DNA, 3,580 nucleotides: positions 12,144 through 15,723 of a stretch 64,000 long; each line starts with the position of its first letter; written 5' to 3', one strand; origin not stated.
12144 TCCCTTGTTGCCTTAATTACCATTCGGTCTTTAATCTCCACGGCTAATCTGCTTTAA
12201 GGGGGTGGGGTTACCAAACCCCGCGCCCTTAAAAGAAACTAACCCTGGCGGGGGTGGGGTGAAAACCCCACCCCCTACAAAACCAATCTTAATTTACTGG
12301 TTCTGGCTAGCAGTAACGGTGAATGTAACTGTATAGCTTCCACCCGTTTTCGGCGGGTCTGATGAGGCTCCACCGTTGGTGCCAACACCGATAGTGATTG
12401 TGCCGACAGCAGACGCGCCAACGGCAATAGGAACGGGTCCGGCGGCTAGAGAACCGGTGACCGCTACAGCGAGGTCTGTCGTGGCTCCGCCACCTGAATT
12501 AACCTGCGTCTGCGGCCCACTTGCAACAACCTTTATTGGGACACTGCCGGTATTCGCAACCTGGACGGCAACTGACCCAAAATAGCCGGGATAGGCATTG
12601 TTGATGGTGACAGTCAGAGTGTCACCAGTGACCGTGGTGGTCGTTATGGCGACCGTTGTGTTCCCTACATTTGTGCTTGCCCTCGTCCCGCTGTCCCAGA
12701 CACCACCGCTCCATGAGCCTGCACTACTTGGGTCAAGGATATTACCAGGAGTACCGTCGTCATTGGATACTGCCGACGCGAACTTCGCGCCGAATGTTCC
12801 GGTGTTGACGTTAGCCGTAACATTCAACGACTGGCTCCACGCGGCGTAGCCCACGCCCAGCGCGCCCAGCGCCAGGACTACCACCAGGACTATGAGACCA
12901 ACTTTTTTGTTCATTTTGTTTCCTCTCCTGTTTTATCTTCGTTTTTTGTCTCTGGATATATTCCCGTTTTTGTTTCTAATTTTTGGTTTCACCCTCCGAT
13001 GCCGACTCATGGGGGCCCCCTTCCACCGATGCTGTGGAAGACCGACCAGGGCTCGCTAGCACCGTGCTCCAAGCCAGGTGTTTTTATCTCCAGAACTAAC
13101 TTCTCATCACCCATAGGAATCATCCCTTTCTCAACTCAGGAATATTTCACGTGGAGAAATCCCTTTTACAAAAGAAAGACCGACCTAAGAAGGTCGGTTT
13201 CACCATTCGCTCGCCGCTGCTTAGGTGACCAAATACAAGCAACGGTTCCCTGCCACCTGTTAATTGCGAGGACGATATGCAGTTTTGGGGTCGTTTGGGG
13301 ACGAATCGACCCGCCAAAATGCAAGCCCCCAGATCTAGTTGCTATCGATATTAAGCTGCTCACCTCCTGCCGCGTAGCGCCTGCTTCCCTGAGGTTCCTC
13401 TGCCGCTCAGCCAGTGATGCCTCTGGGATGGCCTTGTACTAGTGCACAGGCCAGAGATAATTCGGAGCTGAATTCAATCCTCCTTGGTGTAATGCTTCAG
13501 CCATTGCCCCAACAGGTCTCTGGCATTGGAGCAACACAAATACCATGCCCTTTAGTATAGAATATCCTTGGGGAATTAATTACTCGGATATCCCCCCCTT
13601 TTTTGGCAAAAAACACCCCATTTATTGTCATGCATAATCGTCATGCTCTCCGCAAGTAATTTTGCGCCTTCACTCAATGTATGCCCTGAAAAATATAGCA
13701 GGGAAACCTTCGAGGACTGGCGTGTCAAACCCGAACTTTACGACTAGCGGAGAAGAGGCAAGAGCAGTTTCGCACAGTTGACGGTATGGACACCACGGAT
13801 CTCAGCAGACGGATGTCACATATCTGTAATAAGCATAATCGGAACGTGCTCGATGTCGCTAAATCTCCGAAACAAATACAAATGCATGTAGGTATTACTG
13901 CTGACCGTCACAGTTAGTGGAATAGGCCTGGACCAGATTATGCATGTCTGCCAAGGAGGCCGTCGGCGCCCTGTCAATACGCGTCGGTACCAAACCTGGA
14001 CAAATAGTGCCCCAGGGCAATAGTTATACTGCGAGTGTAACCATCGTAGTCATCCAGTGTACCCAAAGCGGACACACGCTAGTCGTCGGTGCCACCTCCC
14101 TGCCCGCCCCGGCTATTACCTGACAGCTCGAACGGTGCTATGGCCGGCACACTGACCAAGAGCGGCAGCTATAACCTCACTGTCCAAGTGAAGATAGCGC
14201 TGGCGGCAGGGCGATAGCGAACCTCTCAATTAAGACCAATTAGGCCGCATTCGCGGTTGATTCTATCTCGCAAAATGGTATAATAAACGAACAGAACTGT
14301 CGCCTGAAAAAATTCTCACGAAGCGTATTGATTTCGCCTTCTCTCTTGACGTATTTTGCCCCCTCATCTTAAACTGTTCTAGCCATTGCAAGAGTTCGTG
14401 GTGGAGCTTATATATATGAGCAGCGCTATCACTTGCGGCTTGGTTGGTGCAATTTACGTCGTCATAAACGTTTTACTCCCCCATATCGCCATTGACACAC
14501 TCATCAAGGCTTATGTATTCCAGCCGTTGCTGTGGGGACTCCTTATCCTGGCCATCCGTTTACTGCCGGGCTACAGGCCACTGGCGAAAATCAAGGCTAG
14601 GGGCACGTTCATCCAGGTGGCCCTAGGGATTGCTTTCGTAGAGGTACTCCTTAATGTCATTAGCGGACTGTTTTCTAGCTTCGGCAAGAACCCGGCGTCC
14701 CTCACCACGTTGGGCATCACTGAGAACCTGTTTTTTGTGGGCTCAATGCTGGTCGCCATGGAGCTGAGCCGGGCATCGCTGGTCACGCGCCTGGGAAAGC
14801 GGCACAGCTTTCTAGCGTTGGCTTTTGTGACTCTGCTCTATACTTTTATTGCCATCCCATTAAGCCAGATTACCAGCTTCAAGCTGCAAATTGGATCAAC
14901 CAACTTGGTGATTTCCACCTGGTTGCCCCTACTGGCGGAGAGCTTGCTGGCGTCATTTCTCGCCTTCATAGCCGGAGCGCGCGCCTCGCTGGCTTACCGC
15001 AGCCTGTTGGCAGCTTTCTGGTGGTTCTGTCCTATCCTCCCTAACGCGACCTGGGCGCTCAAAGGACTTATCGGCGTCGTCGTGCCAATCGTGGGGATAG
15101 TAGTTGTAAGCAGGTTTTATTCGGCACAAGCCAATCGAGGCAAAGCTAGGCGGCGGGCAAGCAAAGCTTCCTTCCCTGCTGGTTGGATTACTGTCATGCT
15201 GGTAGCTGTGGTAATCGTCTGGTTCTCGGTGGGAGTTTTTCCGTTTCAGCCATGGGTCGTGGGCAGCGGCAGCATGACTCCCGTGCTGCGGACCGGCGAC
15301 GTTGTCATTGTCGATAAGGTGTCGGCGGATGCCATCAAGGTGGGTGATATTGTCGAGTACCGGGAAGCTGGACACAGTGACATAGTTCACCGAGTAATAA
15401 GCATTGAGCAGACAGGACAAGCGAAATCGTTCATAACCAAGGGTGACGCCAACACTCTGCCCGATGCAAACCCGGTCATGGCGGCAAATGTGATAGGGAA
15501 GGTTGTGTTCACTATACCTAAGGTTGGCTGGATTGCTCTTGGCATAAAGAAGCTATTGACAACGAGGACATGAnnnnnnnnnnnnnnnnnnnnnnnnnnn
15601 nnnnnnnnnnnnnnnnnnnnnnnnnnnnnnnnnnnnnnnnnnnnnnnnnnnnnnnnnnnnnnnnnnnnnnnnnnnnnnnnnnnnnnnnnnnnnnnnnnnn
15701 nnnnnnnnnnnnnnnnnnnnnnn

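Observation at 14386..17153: SipW-type signal peptidase fused to a 290-aa polytopic membrane domain, coupled to a 527-aa bitopic protein with an internal repeat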

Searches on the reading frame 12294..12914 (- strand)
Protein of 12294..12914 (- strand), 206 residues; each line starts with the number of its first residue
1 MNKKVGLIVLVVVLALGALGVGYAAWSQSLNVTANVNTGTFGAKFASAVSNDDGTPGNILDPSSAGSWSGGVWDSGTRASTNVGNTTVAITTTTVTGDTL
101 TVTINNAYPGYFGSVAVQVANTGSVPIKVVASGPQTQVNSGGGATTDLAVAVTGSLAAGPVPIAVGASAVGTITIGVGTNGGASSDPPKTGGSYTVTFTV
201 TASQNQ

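Call 3: search_protein_families(library=pfam, proteins=[window:12294-12914:-], max_evalue=0.1)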
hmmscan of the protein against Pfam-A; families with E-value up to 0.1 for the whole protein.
window:12294-12914:- (206 aa): 0 families

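Call 4: search_protein_families(library=ncbifam, proteins=[window:12294-12914:-], max_evalue=0.1)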
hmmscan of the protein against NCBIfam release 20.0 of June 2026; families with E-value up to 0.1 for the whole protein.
window:12294-12914:- (206 aa): 0 families

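Call 17: search_solved_structures(query=window:12294-12914:-, max_evalue=10)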
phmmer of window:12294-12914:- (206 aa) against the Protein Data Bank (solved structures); distinct sequences matched with E-value up to 10: 2.
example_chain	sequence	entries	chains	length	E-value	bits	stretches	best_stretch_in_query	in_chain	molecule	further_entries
9sj2_C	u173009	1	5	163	0.2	14.9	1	87-128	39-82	AbpX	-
9rhp_A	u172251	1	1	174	1.4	12.1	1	87-129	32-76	Archaeal bundling protein X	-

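Call 22: find_homologous_proteins(query=window:12294-12914:-)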
Query window:12294-12914:- (206 aa): 79 proteins with E <= 0.001 among 5499 candidates.
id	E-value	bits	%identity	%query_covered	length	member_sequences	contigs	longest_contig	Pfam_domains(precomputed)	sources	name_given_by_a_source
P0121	2.3e-117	408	100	100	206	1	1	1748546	-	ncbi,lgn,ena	-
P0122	1.8e-59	219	62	99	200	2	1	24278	-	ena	-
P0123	1.9e-45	173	52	98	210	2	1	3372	-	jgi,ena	jgi:predicted ribosomally synthesized peptide with SipW-like signal peptide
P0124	4.1e-43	166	49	98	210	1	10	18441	-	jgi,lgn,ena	jgi:hypothetical protein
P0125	9.1e-38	148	47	99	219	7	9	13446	-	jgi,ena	jgi:hypothetical protein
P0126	2.7e-18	85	44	63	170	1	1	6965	-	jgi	jgi:hypothetical protein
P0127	2.3e-16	78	46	63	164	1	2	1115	-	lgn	-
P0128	1.2e-15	76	39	65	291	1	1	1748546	-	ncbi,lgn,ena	-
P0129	1.7e-14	72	38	98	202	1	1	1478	-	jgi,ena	-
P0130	3.4e-14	71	44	63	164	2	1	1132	-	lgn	-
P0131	1.3e-13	69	38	62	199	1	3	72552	-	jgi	jgi:hypothetical protein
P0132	8.7e-13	67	34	98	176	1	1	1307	-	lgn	-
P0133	3.6e-12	65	31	63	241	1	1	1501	-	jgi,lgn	jgi:predicted ribosomally synthesized peptide with SipW-like signal peptide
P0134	8.8e-12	63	37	98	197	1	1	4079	-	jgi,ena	jgi:hypothetical protein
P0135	1.9e-11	62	43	62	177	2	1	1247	-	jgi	-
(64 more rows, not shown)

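Call 24: search_solved_structures(query=A1, max_evalue=10, show_alignments=2)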
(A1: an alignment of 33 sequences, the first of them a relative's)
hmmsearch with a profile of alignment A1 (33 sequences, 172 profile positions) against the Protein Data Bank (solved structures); distinct sequences matched with E-value up to 10: 10.
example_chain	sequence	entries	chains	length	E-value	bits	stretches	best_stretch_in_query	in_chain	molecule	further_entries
9sj2_C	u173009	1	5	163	3.8e-19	72.7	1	24-161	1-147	AbpX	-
9rhp_A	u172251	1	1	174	1.9e-13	54.2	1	37-161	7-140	Archaeal bundling protein X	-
9cl6_A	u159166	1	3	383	0.042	17.2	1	55-110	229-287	Ammonia monooxygenase beta subunit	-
3ndy_E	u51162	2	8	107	0.059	16.7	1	76-142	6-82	Endoglucanase D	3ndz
5of1_A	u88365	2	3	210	0.11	15.9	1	68-117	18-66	Spore coat-associated protein N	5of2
8aur_A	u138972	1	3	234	0.13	15.6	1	65-117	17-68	Major biofilm matrix component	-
9f8e_A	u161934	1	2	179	0.17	15.2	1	27-144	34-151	S-layer protein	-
9leg_B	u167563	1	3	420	0.41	14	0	61-110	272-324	Ammonia monooxygenase subunit B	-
2wnx_A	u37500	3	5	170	0.81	13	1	89-126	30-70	GLYCOSIDE HYDROLASE, FAMILY 9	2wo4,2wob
9vy3_A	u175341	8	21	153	1.1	12.7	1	56-130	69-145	Propeptide, PepSY amd peptidase M4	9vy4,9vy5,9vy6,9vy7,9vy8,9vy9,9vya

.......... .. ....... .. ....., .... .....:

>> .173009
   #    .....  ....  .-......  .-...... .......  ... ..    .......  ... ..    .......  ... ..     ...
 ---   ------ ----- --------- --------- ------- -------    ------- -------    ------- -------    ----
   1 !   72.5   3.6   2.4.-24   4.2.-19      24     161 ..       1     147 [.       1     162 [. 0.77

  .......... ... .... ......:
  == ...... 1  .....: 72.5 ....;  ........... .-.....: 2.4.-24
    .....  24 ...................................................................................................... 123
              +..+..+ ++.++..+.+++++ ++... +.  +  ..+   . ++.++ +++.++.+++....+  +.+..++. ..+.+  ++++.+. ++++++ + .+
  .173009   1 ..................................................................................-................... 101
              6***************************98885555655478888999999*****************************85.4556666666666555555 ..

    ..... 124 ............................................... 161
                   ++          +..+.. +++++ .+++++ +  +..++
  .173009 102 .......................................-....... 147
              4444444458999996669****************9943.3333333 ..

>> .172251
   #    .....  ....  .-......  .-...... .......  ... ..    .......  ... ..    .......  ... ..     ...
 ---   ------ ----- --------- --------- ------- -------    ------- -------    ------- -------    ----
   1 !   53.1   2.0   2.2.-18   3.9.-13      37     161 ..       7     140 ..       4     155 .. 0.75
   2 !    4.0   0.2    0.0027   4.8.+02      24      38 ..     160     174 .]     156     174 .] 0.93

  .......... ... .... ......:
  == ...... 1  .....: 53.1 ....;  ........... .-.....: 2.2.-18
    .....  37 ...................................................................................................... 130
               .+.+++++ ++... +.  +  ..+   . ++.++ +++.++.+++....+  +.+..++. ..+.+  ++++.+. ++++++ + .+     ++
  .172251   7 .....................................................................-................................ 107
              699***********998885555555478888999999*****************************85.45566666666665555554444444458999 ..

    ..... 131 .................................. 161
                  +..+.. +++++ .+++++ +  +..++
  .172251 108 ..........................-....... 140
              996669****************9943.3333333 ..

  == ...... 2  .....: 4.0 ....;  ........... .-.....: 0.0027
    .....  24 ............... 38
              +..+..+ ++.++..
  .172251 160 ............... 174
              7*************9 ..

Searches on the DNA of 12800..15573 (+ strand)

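Call 78: search_rna_families(source=window, start=12800, end=14500, threshold=evalue, max_evalue=0.01, show_alignments=1)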
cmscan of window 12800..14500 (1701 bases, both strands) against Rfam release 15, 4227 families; matches with E-value up to 0.01: 1.
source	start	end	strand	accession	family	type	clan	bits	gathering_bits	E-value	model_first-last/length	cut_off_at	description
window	13183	13265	-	RF01786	c-di-GMP-II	Cis-reg; riboswitch;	CL00127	57.4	53.5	1.1e-11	1-84/84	no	Cyclic di-GMP-II riboswitch aptamer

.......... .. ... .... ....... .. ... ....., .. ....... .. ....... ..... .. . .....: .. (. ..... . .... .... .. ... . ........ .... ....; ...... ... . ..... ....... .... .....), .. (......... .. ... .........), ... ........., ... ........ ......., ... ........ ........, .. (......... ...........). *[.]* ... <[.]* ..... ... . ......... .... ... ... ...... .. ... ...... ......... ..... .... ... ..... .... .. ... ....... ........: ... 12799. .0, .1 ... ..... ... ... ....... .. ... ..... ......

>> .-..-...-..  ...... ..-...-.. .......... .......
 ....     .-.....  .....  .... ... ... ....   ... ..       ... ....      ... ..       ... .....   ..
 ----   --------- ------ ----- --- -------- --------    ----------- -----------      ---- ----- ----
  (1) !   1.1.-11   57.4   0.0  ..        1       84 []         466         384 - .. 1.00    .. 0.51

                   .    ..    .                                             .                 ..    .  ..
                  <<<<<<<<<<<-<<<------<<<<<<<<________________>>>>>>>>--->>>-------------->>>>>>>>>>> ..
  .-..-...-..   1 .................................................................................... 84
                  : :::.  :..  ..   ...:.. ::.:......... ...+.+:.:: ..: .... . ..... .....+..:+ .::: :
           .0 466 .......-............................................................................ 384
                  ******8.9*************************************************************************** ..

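Call 79: search_rna_families(sources=[L002, L004, L005, L006, L007, L008, L009, L010, L012], threshold=gathering)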
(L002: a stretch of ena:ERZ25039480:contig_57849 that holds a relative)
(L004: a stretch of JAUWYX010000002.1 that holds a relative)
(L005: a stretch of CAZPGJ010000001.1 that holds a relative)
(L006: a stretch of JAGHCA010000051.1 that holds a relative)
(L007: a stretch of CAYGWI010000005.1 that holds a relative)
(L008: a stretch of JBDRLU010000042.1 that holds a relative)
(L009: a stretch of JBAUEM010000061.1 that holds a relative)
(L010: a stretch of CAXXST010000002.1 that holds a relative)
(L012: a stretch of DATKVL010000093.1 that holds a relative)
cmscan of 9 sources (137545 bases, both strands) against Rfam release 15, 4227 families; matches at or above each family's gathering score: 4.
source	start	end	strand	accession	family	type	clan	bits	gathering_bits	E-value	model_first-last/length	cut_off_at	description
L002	3505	3587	+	RF01786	c-di-GMP-II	Cis-reg; riboswitch;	CL00127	69.6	53.5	3.2e-13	1-84/84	no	Cyclic di-GMP-II riboswitch aptamer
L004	3218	3301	+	RF01786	c-di-GMP-II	Cis-reg; riboswitch;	CL00127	61.5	53.5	6.4e-11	1-84/84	no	Cyclic di-GMP-II riboswitch aptamer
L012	2508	2591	+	RF01786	c-di-GMP-II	Cis-reg; riboswitch;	CL00127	59.4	53.5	2.4e-10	1-84/84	no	Cyclic di-GMP-II riboswitch aptamer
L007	4076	4158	-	RF01786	c-di-GMP-II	Cis-reg; riboswitch;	CL00127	57.5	53.5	8.6e-10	1-84/84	no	Cyclic di-GMP-II riboswitch aptamer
